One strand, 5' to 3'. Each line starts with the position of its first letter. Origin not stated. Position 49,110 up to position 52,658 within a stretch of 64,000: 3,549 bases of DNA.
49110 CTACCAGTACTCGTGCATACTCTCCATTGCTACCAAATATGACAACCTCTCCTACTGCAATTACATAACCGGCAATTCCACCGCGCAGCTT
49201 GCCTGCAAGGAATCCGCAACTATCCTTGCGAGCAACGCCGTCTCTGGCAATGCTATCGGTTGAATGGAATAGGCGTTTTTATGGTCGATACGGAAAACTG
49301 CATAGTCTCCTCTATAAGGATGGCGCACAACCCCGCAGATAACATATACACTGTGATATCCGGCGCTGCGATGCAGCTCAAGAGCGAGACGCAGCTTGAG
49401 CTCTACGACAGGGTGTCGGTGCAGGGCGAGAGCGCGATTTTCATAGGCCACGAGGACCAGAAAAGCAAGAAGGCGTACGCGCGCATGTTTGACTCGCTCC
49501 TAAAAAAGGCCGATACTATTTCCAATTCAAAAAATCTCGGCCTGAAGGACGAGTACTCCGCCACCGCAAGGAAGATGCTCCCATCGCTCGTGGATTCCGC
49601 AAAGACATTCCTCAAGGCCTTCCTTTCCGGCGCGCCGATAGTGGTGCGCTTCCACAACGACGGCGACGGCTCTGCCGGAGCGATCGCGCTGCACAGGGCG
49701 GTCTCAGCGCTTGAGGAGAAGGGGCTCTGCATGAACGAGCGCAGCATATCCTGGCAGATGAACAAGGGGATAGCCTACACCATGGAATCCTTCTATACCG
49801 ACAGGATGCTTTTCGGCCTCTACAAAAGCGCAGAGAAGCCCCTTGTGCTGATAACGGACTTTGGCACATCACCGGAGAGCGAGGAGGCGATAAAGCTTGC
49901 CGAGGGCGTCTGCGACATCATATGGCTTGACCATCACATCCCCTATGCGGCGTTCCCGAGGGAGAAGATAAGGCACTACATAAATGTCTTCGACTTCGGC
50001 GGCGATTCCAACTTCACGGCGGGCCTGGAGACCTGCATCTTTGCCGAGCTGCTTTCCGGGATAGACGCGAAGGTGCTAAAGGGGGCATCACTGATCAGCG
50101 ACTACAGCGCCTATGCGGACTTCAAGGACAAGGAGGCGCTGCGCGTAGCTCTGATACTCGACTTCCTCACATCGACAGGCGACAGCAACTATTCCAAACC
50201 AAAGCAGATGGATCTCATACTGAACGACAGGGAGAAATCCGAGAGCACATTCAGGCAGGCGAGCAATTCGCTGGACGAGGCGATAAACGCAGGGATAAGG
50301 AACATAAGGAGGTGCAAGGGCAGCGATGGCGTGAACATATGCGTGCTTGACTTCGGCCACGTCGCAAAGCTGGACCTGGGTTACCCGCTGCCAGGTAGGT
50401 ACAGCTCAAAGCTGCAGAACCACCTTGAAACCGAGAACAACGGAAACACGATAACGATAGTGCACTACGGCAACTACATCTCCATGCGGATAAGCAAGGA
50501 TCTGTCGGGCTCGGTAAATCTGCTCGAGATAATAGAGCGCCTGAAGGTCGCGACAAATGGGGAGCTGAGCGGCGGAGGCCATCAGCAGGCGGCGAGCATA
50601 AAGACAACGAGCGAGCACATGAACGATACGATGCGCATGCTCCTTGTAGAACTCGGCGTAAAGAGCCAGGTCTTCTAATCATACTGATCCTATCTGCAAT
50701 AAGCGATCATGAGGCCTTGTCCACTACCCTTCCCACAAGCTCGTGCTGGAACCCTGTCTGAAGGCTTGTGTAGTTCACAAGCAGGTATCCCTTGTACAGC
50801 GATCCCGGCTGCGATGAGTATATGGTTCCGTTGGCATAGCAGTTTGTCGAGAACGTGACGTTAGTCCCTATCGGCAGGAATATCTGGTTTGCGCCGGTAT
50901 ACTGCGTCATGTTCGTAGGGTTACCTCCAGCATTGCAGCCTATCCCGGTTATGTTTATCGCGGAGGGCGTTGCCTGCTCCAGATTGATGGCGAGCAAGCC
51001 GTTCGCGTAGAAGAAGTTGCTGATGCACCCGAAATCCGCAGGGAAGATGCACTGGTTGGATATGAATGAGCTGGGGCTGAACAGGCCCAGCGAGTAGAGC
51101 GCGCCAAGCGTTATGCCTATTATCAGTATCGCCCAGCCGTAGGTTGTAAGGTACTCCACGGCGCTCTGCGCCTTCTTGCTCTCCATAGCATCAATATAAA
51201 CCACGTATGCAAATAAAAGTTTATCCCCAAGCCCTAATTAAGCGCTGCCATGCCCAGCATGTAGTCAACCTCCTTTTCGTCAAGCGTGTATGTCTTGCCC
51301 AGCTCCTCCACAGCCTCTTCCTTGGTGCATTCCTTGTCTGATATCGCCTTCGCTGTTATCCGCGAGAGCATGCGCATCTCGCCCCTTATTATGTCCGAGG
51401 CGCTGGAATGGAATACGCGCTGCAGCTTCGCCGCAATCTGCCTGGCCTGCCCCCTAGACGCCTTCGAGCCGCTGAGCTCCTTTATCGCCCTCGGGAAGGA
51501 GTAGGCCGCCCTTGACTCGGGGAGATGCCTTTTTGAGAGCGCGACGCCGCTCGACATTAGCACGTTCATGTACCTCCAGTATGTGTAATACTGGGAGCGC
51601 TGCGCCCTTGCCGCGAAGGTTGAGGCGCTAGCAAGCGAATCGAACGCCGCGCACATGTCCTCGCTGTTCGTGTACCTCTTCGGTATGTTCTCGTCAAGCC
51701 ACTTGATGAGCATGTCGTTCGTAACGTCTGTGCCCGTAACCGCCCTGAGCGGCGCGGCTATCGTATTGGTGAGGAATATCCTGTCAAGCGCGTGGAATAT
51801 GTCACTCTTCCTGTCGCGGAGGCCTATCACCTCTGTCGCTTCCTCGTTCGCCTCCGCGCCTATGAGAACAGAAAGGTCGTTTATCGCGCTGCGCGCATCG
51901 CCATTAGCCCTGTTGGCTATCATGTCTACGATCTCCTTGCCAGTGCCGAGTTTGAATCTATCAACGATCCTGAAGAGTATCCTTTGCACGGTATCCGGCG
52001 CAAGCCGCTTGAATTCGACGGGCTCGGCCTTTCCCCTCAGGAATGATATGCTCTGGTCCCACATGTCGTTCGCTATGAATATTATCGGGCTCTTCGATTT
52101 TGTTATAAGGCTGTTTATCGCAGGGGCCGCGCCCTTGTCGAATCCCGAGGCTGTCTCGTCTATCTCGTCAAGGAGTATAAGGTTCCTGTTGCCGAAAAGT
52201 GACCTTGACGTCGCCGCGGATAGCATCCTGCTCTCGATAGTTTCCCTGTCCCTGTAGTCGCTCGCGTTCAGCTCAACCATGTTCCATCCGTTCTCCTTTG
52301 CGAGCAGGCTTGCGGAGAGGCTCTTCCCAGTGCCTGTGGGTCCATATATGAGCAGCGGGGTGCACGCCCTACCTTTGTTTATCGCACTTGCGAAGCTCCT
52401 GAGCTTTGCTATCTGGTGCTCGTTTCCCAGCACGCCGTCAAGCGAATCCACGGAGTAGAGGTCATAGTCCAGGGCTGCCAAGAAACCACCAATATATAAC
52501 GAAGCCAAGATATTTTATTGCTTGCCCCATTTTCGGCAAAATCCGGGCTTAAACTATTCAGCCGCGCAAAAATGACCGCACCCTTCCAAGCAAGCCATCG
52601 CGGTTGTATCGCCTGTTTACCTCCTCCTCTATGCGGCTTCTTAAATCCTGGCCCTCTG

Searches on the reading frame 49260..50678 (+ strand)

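Call 63: search_protein_families(library=ncbifam, proteins=[window:49260-50678:+], max_evalue=0.00001)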
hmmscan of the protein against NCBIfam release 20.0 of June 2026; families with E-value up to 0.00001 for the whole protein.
window:49260-50678:+ (472 aa): 1 family
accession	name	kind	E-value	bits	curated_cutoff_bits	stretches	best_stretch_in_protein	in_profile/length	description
NF053577.1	HAN_nuclease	equivalog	5.3e-19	68.1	840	1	83-461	194-597/612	Hef-associated nuclease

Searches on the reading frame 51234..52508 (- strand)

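Call 63: search_protein_families(library=ncbifam, proteins=[window:51234-52508:-], max_evalue=0.00001)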
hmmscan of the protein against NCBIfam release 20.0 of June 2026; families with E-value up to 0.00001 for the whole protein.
window:51234-52508:- (424 aa): 15 families
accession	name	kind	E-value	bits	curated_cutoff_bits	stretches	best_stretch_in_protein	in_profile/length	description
NF003229.0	PRK04195.1-5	equivalog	3.3e-86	289.6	280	1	22-418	15-410/413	replication factor C large subunit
NF003230.0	PRK04195.1-6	equivalog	1.9e-77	261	441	1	18-416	8-398/494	replication factor C large subunit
NF003233.0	PRK04195.2-3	equivalog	2.2e-70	237.9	471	1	17-374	6-364/504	replication factor C large subunit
NF003231.0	PRK04195.2-1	equivalog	6e-70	236.5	442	1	18-385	11-383/517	replication factor C large subunit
NF003227.0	PRK04195.1-2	equivalog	1.4e-63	215.3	502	1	22-387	14-373/487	replication factor C large subunit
NF003228.0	PRK04195.1-4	equivalog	8.6e-63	212.9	456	1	18-419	8-403/502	replication factor C large subunit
NF003226.0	PRK04195.1-1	equivalog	3.8e-62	210.5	588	1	18-391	8-386/405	replication factor C large subunit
NF003232.0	PRK04195.2-2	equivalog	8.9e-59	199.6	701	1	19-387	8-373/480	replication factor C large subunit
NF003234.0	PRK04195.2-4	equivalog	9.8e-54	183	529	1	18-419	7-410/497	replication factor C large subunit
NF001679.0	PRK00440.1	equivalog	4.6e-17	62.1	303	1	18-216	12-209/322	replication factor C small subunit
NF009067.0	PRK12402.1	equivalog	5.6e-10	38.7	317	0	18-88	9-80/340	replication factor C small subunit 2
NF009881.0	PRK13341.1-2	equivalog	8.1e-08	30.6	651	1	22-223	26-229/736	AAA family ATPase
TIGR01128.2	holA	equivalog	4.6e-07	29.5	80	1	75-248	27-210/316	DNA polymerase III subunit delta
TIGR02397.1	dnaX_nterm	equivalog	6.2e-07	29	250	0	164-248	171-258/355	DNA polymerase III subunit gamma/tau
TIGR02928.1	TIGR02928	subfamily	1.3e-06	27.6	181.3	0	25-71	16-62/366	orc1/cdc6 family replication initiation protein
